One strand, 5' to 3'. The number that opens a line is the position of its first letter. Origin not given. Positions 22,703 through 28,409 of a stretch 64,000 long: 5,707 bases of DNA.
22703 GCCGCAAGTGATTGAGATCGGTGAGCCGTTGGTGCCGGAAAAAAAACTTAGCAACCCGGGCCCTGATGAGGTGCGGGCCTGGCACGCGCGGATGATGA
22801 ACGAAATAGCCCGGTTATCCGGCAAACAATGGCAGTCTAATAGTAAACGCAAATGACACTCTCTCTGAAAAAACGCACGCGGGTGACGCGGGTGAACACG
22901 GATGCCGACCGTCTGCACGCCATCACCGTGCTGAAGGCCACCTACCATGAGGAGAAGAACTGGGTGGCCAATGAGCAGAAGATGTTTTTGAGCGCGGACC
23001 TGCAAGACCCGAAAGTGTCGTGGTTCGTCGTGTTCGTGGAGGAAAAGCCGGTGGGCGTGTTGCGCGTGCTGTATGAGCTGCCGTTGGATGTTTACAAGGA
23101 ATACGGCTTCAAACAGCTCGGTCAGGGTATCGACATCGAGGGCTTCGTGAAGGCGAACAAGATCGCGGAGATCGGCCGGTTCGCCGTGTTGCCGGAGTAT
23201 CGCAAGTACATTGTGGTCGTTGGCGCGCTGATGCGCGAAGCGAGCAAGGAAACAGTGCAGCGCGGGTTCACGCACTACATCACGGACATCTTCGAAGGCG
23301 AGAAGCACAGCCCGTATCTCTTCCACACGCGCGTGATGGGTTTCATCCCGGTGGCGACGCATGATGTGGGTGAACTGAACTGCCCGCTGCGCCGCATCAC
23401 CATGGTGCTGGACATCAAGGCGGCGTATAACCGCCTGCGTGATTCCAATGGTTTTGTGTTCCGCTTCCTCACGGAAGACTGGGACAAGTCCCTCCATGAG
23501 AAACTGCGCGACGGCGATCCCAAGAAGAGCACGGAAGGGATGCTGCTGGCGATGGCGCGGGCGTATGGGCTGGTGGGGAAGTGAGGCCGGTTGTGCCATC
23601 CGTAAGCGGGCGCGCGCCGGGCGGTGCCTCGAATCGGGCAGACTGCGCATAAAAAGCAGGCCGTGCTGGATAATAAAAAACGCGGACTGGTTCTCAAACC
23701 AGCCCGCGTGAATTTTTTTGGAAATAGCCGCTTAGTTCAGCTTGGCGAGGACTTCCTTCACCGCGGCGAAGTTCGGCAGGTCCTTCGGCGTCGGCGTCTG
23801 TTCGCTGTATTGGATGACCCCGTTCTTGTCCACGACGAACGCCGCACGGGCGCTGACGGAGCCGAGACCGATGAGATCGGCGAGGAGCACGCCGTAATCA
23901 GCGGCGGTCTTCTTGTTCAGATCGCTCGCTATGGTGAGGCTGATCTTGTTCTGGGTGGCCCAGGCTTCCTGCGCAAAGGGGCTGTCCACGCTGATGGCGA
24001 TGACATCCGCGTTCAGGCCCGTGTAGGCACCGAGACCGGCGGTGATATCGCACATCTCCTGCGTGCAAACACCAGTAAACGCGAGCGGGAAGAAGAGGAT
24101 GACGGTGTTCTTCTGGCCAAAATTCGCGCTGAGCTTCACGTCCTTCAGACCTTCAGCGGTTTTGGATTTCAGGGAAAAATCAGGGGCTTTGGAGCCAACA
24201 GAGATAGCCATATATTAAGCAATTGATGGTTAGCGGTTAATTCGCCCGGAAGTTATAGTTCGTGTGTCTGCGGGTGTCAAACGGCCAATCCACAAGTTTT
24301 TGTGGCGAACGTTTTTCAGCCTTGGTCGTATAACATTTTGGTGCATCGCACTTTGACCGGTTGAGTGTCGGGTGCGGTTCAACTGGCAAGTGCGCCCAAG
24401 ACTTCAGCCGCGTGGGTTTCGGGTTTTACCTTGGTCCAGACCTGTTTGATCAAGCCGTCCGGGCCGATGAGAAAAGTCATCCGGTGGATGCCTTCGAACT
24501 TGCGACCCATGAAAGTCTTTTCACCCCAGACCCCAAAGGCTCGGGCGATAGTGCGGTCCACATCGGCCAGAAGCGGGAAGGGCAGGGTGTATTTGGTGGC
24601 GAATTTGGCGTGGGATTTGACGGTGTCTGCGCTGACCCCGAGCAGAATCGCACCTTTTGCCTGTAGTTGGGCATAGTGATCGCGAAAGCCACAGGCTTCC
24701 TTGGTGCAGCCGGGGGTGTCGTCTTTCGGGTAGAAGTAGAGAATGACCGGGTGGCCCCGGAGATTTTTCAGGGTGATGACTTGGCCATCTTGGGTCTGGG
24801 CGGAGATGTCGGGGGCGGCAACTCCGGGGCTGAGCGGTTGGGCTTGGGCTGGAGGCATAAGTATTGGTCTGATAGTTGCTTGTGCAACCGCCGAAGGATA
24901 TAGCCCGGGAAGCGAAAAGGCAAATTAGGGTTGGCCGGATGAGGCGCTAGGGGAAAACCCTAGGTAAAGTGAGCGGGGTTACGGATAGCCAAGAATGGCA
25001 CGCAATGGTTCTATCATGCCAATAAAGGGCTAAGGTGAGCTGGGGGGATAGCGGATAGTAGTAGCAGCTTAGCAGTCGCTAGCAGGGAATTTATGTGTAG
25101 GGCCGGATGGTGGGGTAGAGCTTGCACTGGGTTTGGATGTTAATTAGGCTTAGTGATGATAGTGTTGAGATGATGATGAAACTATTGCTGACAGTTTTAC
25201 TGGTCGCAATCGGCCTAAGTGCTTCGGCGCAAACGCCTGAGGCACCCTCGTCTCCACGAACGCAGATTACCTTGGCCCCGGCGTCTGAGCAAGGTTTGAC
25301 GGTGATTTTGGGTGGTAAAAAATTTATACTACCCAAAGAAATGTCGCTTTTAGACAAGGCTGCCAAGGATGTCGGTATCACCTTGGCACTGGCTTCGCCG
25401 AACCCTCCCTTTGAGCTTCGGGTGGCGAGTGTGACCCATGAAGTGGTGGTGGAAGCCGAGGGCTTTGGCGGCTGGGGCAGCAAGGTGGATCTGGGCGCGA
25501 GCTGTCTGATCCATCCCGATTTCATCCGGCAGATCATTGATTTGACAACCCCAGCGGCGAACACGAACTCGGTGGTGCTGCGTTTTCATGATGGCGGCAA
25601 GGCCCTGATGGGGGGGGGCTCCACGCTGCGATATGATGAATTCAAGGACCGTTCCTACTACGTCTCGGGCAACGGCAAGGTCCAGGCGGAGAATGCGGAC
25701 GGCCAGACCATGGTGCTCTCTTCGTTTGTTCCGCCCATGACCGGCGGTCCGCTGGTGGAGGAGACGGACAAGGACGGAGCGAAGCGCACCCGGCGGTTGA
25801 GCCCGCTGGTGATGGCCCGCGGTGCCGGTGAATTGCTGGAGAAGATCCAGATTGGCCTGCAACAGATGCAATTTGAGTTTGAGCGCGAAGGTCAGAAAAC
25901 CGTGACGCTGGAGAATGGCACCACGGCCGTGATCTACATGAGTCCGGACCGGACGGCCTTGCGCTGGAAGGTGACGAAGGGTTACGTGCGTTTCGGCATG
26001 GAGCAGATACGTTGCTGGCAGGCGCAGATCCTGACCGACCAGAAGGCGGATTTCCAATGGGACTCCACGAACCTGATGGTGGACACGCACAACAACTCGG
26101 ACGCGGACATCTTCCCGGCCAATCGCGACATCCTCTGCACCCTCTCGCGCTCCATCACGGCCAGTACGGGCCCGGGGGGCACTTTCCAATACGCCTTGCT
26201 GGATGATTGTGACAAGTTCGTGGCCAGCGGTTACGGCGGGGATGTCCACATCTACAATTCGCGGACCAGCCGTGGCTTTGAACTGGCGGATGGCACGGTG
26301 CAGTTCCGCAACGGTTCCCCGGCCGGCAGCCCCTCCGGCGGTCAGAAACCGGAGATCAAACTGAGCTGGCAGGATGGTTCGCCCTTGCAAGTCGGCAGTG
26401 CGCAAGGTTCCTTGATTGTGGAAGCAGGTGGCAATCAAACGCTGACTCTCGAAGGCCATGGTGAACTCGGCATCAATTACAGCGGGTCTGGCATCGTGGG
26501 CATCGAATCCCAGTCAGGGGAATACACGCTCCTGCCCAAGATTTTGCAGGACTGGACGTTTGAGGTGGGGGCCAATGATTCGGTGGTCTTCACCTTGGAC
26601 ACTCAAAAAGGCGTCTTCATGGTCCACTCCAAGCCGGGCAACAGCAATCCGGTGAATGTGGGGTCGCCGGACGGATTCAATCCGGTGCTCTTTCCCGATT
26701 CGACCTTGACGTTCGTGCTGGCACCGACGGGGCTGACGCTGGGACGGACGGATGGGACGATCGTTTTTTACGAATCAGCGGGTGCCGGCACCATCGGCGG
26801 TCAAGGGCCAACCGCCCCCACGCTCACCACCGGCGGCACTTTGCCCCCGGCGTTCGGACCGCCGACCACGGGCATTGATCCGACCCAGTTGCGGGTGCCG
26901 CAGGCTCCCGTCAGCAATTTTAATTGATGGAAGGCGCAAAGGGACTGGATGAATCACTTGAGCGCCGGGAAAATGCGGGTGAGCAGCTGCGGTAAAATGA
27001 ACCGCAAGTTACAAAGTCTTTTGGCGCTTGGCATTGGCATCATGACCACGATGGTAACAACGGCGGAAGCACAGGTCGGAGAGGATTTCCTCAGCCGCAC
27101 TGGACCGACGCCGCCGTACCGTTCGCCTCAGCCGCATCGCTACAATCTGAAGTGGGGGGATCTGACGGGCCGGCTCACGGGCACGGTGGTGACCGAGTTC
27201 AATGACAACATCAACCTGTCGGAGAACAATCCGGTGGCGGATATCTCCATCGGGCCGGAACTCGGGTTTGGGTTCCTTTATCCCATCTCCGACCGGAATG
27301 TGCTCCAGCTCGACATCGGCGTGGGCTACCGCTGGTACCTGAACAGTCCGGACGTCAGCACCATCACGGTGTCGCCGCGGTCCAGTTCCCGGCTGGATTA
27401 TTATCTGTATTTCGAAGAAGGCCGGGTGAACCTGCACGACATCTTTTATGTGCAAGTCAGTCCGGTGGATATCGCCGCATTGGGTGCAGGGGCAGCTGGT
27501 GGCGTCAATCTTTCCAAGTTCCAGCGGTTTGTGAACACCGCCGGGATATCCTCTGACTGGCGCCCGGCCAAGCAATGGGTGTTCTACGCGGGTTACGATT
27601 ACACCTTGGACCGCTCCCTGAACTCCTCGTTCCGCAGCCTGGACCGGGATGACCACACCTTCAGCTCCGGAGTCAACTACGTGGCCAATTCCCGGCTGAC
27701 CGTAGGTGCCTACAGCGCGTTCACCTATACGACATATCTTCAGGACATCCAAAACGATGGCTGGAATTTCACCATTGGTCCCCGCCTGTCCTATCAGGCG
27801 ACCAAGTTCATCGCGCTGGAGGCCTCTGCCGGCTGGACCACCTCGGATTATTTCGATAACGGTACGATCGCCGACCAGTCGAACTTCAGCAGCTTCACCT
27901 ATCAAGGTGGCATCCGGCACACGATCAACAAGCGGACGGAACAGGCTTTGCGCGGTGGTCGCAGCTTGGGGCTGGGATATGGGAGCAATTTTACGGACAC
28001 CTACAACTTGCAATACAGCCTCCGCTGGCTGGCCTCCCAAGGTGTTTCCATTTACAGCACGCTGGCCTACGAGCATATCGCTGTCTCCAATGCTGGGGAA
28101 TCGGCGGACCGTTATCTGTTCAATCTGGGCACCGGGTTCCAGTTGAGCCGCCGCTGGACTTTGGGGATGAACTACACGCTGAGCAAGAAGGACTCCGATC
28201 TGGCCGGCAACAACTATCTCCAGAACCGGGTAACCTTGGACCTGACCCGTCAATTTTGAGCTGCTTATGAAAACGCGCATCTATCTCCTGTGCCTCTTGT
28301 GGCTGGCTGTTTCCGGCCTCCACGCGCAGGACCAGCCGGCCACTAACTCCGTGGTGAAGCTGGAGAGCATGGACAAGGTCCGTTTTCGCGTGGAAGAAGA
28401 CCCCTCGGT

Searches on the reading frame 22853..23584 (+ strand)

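Call 11: search_protein_families(library=pfam, proteins=[window:22853-23584:+], max_evalue=0.001)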
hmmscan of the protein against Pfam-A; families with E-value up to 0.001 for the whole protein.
window:22853-23584:+ (243 aa): 1 family
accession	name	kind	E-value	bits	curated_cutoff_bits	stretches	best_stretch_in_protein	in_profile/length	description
PF21926.2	FeeM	-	5.9e-05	23.3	27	1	27-169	6-141/158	N-acyl amino acid synthase FeeM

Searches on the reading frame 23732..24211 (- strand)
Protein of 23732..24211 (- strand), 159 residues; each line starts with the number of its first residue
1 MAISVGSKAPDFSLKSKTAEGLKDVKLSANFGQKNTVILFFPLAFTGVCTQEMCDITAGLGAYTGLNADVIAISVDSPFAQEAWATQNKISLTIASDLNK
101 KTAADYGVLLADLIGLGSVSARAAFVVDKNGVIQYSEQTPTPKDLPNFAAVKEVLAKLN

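Call 11: search_protein_families(library=pfam, proteins=[window:23732-24211:-], max_evalue=0.001)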
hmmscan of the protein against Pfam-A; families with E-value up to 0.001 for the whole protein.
window:23732-24211:- (159 aa): 2 families
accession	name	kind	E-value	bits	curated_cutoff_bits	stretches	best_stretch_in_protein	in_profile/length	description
PF00578.27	AhpC-TSA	-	3.8e-31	108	26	1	5-135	1-123/124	AhpC/TSA family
PF08534.16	Redoxin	-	1.7e-25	89.9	26.6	1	5-151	2-147/148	Redoxin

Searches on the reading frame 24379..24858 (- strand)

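Call 11: search_protein_families(library=pfam, proteins=[window:24379-24858:-], max_evalue=0.001)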
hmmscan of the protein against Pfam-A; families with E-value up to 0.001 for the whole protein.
window:24379-24858:- (159 aa): 3 families
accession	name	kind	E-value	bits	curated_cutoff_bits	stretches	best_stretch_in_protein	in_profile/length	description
PF00578.27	AhpC-TSA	-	8.9e-41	139.1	26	1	12-139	2-123/124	AhpC/TSA family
PF08534.16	Redoxin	-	1.8e-18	67.2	26.6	1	12-148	3-139/148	Redoxin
PF13911.12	AhpC-TSA_2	-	0.00048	20.9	27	1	60-119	4-56/114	AhpC/TSA antioxidant enzyme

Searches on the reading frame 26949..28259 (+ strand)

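Call 11: search_protein_families(library=pfam, proteins=[window:26949-28259:+], max_evalue=0.001)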
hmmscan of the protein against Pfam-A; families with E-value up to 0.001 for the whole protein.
window:26949-28259:+ (436 aa): 1 family
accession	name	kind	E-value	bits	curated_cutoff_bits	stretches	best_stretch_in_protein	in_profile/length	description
PF10082.15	BBP2_2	-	0.00011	21.6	23.7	1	363-436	305-378/378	Putative beta-barrel porin 2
